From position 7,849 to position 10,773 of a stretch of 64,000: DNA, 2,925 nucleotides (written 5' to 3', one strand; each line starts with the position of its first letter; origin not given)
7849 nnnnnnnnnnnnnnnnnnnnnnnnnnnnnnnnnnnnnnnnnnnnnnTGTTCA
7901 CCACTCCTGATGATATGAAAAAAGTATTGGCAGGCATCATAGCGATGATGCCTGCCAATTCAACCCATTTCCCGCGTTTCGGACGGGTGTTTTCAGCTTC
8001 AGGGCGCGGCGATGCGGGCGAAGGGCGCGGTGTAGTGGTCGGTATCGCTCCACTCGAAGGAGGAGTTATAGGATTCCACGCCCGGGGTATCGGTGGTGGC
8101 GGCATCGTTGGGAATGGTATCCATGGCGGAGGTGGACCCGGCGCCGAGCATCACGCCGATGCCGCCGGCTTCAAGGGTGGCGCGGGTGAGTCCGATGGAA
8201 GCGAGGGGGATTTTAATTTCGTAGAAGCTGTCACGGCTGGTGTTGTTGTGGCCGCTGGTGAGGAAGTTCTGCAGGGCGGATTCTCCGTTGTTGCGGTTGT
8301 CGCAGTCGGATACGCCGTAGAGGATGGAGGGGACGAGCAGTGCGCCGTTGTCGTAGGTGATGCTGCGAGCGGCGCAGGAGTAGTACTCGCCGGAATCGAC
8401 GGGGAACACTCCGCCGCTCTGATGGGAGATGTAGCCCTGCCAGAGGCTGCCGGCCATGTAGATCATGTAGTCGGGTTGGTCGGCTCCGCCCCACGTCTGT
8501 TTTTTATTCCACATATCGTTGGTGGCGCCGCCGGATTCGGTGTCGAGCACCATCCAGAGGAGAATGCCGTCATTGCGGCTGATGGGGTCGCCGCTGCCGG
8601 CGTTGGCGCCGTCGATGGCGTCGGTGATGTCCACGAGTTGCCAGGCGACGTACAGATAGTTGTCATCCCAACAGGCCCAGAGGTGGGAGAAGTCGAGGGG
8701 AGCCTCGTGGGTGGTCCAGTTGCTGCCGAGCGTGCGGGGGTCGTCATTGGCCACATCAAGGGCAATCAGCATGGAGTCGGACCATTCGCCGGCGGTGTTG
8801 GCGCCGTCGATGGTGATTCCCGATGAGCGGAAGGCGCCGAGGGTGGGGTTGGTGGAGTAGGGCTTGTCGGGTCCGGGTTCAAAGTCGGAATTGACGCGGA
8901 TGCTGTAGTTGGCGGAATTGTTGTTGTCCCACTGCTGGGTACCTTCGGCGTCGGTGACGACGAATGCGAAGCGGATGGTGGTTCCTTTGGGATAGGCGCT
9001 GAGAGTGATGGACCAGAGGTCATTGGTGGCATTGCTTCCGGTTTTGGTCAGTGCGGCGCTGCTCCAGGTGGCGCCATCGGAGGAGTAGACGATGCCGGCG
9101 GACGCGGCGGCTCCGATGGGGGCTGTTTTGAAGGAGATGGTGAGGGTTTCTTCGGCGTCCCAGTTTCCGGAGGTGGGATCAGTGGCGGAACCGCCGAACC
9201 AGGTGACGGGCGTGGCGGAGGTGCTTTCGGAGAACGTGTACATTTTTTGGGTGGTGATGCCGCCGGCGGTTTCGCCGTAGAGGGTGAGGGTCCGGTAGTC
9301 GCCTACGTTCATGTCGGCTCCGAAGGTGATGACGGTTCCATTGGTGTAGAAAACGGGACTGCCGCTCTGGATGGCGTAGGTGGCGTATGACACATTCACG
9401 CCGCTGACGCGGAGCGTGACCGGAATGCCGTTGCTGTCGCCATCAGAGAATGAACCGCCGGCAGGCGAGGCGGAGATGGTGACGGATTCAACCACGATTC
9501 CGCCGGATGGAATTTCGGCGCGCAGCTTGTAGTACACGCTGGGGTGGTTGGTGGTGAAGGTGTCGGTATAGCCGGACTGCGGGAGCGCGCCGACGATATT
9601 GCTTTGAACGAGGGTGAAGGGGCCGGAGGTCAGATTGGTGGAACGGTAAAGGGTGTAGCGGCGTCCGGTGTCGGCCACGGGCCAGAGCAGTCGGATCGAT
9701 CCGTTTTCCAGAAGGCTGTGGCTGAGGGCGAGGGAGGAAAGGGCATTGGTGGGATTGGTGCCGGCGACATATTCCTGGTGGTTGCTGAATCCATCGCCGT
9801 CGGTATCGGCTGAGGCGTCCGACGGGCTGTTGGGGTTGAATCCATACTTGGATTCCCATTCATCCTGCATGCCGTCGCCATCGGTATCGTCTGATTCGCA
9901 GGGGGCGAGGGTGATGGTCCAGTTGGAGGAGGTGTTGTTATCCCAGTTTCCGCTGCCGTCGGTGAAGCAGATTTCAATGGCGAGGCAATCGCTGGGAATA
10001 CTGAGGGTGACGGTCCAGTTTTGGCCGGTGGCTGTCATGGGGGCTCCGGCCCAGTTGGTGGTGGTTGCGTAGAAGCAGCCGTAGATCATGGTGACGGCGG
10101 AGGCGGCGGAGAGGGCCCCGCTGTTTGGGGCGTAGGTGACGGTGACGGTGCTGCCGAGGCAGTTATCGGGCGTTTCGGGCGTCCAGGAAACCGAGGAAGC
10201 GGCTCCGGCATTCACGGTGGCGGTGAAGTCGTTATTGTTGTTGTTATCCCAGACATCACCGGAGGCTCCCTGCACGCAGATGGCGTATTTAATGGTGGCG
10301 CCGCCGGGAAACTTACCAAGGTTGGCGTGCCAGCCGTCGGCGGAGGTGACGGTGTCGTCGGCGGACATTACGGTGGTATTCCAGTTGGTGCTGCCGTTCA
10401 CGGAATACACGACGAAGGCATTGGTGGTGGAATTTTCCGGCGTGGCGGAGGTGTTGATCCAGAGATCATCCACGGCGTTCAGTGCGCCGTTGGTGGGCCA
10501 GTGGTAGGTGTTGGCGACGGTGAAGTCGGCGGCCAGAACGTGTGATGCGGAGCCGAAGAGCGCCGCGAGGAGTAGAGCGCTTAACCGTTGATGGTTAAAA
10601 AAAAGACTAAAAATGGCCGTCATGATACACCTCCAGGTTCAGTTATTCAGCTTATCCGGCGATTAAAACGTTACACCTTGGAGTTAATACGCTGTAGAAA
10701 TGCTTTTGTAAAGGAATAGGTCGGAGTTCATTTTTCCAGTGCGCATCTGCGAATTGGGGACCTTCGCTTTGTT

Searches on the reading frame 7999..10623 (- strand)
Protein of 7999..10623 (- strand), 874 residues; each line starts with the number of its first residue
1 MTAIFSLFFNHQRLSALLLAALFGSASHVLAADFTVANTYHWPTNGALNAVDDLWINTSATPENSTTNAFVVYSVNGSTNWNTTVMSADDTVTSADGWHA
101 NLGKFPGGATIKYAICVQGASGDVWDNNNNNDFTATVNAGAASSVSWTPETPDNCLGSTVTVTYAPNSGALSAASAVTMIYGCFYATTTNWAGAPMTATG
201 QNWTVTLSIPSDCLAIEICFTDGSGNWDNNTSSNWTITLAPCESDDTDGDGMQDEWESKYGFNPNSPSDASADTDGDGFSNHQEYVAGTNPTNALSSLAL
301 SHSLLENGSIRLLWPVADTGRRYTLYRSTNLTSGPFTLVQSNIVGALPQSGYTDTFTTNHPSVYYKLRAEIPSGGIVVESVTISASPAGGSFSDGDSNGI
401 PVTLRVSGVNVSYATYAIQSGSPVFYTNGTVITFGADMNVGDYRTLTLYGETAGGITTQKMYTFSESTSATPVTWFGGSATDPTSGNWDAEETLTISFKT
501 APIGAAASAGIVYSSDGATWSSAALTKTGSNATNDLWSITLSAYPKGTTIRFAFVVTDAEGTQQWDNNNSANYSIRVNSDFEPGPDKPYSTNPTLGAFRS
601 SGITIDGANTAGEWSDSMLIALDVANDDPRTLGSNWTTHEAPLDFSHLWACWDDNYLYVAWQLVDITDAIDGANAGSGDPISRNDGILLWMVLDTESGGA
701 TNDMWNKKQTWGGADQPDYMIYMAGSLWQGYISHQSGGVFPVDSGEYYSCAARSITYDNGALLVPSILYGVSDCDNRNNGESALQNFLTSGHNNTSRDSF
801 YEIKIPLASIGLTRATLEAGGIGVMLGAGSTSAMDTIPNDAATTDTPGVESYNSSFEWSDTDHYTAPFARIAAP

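Call 39: search_protein_families(library=pfam, proteins=[window:7999-10623:-])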
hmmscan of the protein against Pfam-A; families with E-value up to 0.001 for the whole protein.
window:7999-10623:- (874 aa): 4 families
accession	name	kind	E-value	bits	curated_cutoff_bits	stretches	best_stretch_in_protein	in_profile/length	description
PF18884.5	TSP3_bac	-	7.8e-13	48.4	25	2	273-294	1-22/22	Bacterial TSP3 repeat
PF00686.25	CBM_20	-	5e-06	26.7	23.3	1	523-576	36-88/97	Starch binding domain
PF03370.18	CBM_21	-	3.6e-05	24.4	28.9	0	546-575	84-112/113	Carbohydrate/starch-binding module (family 21)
PF19714.4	DUF6209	-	0.00033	20.9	27.5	1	502-579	43-121/237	Family of unknown function (DUF6209)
